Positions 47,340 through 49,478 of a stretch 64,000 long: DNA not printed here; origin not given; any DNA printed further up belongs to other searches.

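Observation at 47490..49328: Wzx-like flippase fused to a SAM methyltransferase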

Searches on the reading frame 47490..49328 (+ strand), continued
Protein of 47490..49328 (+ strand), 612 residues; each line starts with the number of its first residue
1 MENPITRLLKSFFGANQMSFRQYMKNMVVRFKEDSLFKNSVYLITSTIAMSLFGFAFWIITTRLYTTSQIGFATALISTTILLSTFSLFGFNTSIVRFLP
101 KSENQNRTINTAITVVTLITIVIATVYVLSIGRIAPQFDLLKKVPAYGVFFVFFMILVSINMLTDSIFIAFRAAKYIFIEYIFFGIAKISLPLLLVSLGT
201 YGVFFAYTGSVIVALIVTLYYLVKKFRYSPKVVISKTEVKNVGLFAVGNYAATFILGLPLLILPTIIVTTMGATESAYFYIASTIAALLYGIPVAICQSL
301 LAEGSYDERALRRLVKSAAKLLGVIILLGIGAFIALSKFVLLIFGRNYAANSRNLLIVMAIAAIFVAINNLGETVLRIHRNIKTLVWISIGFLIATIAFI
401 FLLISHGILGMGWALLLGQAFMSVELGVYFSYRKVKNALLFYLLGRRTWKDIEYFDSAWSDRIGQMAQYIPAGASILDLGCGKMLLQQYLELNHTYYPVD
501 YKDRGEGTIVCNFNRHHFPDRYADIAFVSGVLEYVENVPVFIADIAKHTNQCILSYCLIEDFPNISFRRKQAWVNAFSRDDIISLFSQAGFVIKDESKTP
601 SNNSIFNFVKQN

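Call 37: find_encoding_contigs(protein=P0011, flank=5000, max_places=1)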
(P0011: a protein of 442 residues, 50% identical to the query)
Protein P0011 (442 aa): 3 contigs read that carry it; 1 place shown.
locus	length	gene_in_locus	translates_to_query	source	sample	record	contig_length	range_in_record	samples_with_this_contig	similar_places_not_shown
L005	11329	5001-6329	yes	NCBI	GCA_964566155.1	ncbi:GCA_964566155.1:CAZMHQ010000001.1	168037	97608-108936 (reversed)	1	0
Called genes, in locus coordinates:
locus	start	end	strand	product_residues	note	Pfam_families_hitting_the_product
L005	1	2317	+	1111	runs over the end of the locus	PF00580:UvrD-helicase, PF13245:AAA_19, PF13604:AAA_30 (faint), PF13361:UvrD_C, PF13538:UvrD_C_2 (faint), PF12705:PDDEXK_1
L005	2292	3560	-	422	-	PF00150:Cellulase (weak)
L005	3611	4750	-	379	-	PF00150:Cellulase (weak)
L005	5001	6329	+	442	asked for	PF01943:Polysacc_synt, PF13440:Polysacc_synt_3 (weak)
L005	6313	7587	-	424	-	PF04230:PS_pyruv_trans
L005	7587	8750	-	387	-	PF13439:Glyco_transf_4, PF13579:Glyco_trans_4_4, PF20706:GT4-conflict (weak), PF00534:Glycos_transf_1, PF13692:Glyco_trans_1_4, PF13524:Glyco_trans_1_2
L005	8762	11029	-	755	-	PF09971:DUF2206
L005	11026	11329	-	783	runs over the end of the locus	PF13439:Glyco_transf_4, PF13477:Glyco_trans_4_2 (weak), PF13579:Glyco_trans_4_4, PF00534:Glycos_transf_1, PF13692:Glyco_trans_1_4, PF13439:Glyco_transf_4, PF13579:Glyco_trans_4_4, PF13692:Glyco_trans_1_4, +1 more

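Call 38: search_protein_representatives(alignment_id=A1)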
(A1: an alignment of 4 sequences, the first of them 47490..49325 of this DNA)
Query: 4 sequences, 611 profile positions. Proteins with E-value up to 0.001 (for the whole library): 7381; up to 1e-10: 5051; up to 1e-30: 1511. The best 150 are listed.
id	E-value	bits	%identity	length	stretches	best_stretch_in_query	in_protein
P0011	2.5e-156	538.4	-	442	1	5-435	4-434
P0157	2.1e-111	390.0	-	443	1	30-429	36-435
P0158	8.0e-106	371.6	-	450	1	22-435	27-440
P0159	9.9e-106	371.3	-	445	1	3-420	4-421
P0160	3.2e-95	336.5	-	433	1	19-433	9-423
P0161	3.5e-95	336.4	-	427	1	28-433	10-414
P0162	2.0e-93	330.6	-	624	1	29-436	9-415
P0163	3.2e-92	326.6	-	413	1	24-432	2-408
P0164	9.2e-92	325.1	-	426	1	30-430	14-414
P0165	1.7e-91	324.2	-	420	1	23-435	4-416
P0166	2.7e-91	323.6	-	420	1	24-419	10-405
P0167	3.4e-91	323.2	-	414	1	25-432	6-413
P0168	8.0e-91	322.0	-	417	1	23-428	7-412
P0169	5.3e-90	319.3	-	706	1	25-421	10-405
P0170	1.5e-89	317.8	-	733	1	30-430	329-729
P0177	2.5e-86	307.2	-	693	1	30-429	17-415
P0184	5.9e-85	302.6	-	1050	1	20-450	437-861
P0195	3.9e-82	293.3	-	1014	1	24-420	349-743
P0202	3.9e-81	290.0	-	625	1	23-421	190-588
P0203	4.1e-81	289.9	-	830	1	31-420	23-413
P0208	5.3e-79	283.0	-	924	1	25-423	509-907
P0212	1.2e-78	281.8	-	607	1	25-438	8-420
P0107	9.6e-71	255.7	-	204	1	435-584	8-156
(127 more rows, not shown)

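Call 39: predict_structure(alignment_id=A2)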
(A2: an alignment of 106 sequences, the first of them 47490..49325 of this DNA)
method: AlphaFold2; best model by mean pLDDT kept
length: 612 residues; sequences in the alignment: 106
mean_pLDDT: 94.3   pTM: 0.82
mean pLDDT of the five models: 94.3, 93.5, 93.3, 93.1, 92.6
residues with pLDDT >= 90: 534; 70-90: 67; 50-70: 10; < 50: 1
segments of 3 or more residues with pLDDT < 50: none
pLDDT, mean of each block of 10 residues (from residue 1): 74 77 91 88 94 96 97 95 95 93 96 97 97 93 95 97 96 97 98 96 96 98 98 96 90 95 95 97 95 93 84 90 95 98 98 98 98 94 96 98 98 98 97 86 72 89 98 96 94 97 96 97 97 97 98 98 92 96 98 98 98 89
secondary structure, 60 per line:
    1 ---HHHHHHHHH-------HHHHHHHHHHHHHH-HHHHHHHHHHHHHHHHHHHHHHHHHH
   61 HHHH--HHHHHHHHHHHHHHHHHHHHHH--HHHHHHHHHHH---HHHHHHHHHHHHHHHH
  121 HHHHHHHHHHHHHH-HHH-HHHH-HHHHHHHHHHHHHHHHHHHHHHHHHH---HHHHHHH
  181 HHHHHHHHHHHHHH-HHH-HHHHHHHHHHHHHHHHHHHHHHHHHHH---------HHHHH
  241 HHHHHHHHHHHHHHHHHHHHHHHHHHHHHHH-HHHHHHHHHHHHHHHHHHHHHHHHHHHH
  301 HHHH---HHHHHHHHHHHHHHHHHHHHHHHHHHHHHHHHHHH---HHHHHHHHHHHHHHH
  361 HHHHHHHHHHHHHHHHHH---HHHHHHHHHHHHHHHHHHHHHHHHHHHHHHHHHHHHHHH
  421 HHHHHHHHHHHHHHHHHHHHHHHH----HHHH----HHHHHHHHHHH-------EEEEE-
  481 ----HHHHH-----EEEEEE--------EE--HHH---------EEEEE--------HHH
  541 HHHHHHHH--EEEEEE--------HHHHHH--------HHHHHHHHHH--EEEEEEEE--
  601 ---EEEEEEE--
elements in order: H4-12 H20-33 H35-64 H67-88 H91-101 H105-134 H140-143 H145-170 H174-194 H200-226 H236-271 H273-304 H308-342 H346-378 H382-444 H449-452 H457-467 E475-479 H485-489 E495-500 E525-529 H538-548 E551-556 H565-570 H579-588 E591-598 E604-610

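Call 40: search_protein_families(library=pfam, proteins=[P0162, P0169, P0170, P0177, P0184, P0195, P0202, P0203, P0208, P0212], max_evalue=0.0001)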
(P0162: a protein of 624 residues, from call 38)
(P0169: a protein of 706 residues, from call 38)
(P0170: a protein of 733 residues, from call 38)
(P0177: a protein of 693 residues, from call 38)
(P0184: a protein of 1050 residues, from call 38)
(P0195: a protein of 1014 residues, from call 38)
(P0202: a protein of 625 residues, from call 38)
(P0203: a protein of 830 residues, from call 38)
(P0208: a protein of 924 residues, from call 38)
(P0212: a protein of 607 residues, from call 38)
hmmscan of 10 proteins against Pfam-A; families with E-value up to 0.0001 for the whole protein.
P0162 (624 aa): 1 family
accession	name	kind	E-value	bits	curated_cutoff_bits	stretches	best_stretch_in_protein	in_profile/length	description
PF01943.22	Polysacc_synt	-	1.3e-06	28.5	28.2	1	17-255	2-241/274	Polysaccharide biosynthesis protein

P0169 (706 aa): 3 families
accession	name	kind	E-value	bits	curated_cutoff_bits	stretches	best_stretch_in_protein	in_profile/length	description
PF01636.29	APH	-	2.3e-18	67.3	23.2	2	457-568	1-111/239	Phosphotransferase enzyme family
PF01943.22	Polysacc_synt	-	6.4e-07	29.5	28.2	1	22-277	2-258/274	Polysaccharide biosynthesis protein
PF13440.11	Polysacc_synt_3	-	7.6e-06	25.8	23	1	46-327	2-282/293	Polysaccharide biosynthesis protein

P0170 (733 aa): 3 families
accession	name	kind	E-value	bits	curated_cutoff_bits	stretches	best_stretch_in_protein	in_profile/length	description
PF09721.15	Exosortase_EpsH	-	4.3e-11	43.1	25.7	1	116-306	74-252/254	Transmembrane exosortase (Exosortase_EpsH)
PF01943.22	Polysacc_synt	-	2.9e-08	33.9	28.2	1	336-534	2-199/274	Polysaccharide biosynthesis protein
PF01554.23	MatE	-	2.3e-07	31.1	24.9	1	564-701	17-161/161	MatE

P0177 (693 aa): 3 families
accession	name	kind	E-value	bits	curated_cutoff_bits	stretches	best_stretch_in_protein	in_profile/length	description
PF13440.11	Polysacc_synt_3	-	1.9e-10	40.9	23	1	48-335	2-289/293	Polysaccharide biosynthesis protein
PF01636.29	APH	-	4.1e-09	37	23.2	1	466-634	13-203/239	Phosphotransferase enzyme family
PF01943.22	Polysacc_synt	-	2.2e-08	34.3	28.2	0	24-279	2-258/274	Polysaccharide biosynthesis protein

P0184 (1050 aa): 2 families
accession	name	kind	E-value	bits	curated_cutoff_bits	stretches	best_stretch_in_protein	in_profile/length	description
PF04230.19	PS_pyruv_trans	-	6.2e-28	98.9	25.3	1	25-359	2-280/280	Polysaccharide pyruvyl transferase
PF01943.22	Polysacc_synt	-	1.5e-06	28.3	28.2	1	454-711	2-263/274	Polysaccharide biosynthesis protein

P0195 (1014 aa): 4 families
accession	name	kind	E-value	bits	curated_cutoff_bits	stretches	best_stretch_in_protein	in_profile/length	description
PF00535.33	Glycos_transf_2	-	2.2e-22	80.2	23.3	1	9-123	1-117/168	Glycosyl transferase family 2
PF01636.29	APH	-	4e-16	59.9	23.2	1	793-896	8-110/239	Phosphotransferase enzyme family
PF13641.12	Glyco_tranf_2_3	-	1.9e-10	41.6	27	1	8-219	3-197/230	Glycosyltransferase like family 2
PF13632.12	Glyco_trans_2_3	-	5.9e-07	29.9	27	1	89-305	3-196/198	Glycosyl transferase family group 2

P0202 (625 aa): 2 families
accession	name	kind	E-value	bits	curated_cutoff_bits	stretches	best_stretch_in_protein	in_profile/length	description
PF01522.26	Polysacc_deac_1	-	3.7e-22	79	23.1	1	1-105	11-123/124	Polysaccharide deacetylase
PF01554.23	MatE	-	2.9e-05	24.3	24.9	1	420-568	5-160/161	MatE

P0203 (830 aa): 8 families
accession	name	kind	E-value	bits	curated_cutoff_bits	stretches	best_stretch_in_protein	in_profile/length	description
PF00534.26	Glycos_transf_1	-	4.6e-33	114.6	26.4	1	634-791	13-171/172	Glycosyl transferases group 1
PF13692.12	Glyco_trans_1_4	-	3.1e-32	112.2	27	1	634-778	2-142/142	Glycosyl transferases group 1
PF13439.12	Glyco_transf_4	-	1.6e-20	74.3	28.5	1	457-622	2-168/170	Glycosyltransferase Family 4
PF13579.12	Glyco_trans_4_4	-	8.8e-16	59.1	29.7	1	457-606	1-143/158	Glycosyl transferase 4-like domain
PF13440.11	Polysacc_synt_3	-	6.1e-11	42.5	23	1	54-341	3-288/293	Polysaccharide biosynthesis protein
PF13524.12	Glyco_trans_1_2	-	8.3e-11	42.5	25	1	666-806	13-142/144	Glycosyl transferase-like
PF13477.12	Glyco_trans_4_2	-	4.6e-07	30.5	23.4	1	471-597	20-138/139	Glycosyl transferase 4-like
PF20706.3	GT4-conflict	-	5.3e-07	29.4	26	1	601-804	157-383/385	Family 4 Glycosyltransferase in conflict systems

P0208 (924 aa): 2 families
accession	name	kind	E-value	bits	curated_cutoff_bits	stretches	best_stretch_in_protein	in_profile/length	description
PF00501.34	AMP-binding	-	1.9e-74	251.2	29.9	1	78-416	1-383/384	AMP-binding enzyme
PF01943.22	Polysacc_synt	-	3.1e-12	46.9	28.2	1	523-780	4-265/274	Polysaccharide biosynthesis protein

P0212 (607 aa): 4 families
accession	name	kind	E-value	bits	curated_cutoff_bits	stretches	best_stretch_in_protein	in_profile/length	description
PF00132.30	Hexapep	-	2.5e-13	49.5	27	1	527-561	2-36/36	Bacterial transferase hexapeptide (six repeats)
PF01943.22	Polysacc_synt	-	8.8e-13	48.7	28.2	1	20-274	2-257/274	Polysaccharide biosynthesis protein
PF14602.12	Hexapep_2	-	2.8e-10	40.2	27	1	526-561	1-34/34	Hexapeptide repeat of succinyl-transferase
PF13440.11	Polysacc_synt_3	-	5.5e-06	26.3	23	1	160-331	111-289/293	Polysaccharide biosynthesis protein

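Call 43: fold_search(model_id=the predicted structure, library=pdb)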
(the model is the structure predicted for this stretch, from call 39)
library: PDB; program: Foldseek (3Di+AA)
matches with E <= 10: 469; with E <= 0.001: 68
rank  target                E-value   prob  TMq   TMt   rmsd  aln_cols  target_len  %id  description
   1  9ukv_A                1.4e-07  1.00  0.50  0.58  15.9       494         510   18  JM Complex - E. coli MurJ, Levivirus M lysis protein LysM (SglM) (released 2025-09-10)
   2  9nu5_A                1.8e-07  1.00  0.52  0.61  14.2       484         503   18  Structure of MurJ in complex with single gene lysis protein from phage PP7 (released 2026-02-11)
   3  3vvo                  3.5e-07  1.00  0.48  0.62   6.1       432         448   13  Crystal structure of MATE in the bent conformation (released 2013-04-03)
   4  7wax                  4.0e-07  1.00  0.56  0.67  15.5       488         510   18  MurJ inward occluded form (released 2022-06-01)
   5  9rsj_A                4.3e-07  1.00  0.48  0.61   6.6       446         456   14  Cryo-EM structure of MATE transporter NorM-VC in complex with doxorubicin (released 2025-11-26)
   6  4mlb_C                4.9e-07  1.00  0.50  0.65   5.8       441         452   13  Reverse polarity of binding pocket suggests different function of a MOP superfamily transporter from Pyrococcus furios (released 2013-09-25)
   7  9nu4_A                5.1e-07  1.00  0.52  0.53  14.1       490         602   18  Structure of MurJ in complex with single gene lysis protein from phage M (released 2026-02-11)
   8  6gwh                  5.9e-07  1.00  0.53  0.71   5.0       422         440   14  Outward-facing conformation of a multidrug resistance MATE family transporter of the MOP superfamily. (released 2019-06-05)
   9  3wbn_A                6.4e-07  1.00  0.52  0.67   5.0       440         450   14  Crystal structure of MATE in complex with MaL6 (released 2013-06-12)
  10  9nu8_A                7.1e-07  1.00  0.53  0.62  15.5       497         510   17  Structure of MurJ in complex with single gene lysis protein from phage Changjiang3 (released 2026-02-11)
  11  3vvr_A                8.0e-07  1.00  0.51  0.67   5.5       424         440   13  Crystal structure of MATE in complex with MaD5 (released 2013-04-03)
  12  7php_A                8.3e-07  1.00  0.46  0.58   6.9       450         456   15  Structure of Multidrug and Toxin Compound Extrusion (MATE) transporter NorM by NabFab-fiducial assisted cryo-EM (released 2021-09-01)
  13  9g9n_A                9.3e-07  1.00  0.56  0.81   3.9       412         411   14  Lipid III flippase WzxE with NB10 and NB7 nanobodies in inward-facing conformation - crystal 1 (released 2025-01-22)
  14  4mlb_A                1.1e-06  1.00  0.50  0.65   5.7       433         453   13  Reverse polarity of binding pocket suggests different function of a MOP superfamily transporter from Pyrococcus furios (released 2013-09-25)
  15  6hfb_C                1.2e-06  1.00  0.50  0.65   5.9       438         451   14  Outward-facing conformation of a multidrug resistance MATE family transporter of the MOP superfamily. (released 2019-06-12)
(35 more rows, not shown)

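Call 55: search_protein_families(library=pfam, proteins=[P0096], max_evalue=1)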
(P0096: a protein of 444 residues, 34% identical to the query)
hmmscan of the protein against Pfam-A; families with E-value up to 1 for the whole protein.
P0096 (444 aa): 5 families
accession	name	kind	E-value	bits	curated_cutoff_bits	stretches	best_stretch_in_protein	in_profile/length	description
PF13489.12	Methyltransf_23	-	2.7e-08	34.2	27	1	39-169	19-163/164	Methyltransferase domain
PF07021.18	MetW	-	0.00077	19.6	21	1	36-60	7-31/193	Methionine biosynthesis protein MetW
PF13847.12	Methyltransf_31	-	0.004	17.3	27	1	88-164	66-145/145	Methyltransferase domain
PF05148.21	Methyltransf_8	-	0.05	13.9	27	1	45-100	75-128/219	Hypothetical methyltransferase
PF07914.17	DUF1679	-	0.097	12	24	1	353-440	160-248/414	Uncharacterized oxidoreductase dhs-27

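Call 79: find_related_loci(query=A1, collection=metagenome_contigs, flank=4000)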
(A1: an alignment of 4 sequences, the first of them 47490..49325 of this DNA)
Query A1 (612 aa) in metagenome_contigs; peptide patterns used: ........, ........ (x = any residue, [..] = any of these).
91 stretches matched a pattern; 1 encode a relative of the query (tblastn E <= 1e-3); 1 distinct loci.
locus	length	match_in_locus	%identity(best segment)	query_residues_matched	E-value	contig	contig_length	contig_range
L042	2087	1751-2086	74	1-112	4e-49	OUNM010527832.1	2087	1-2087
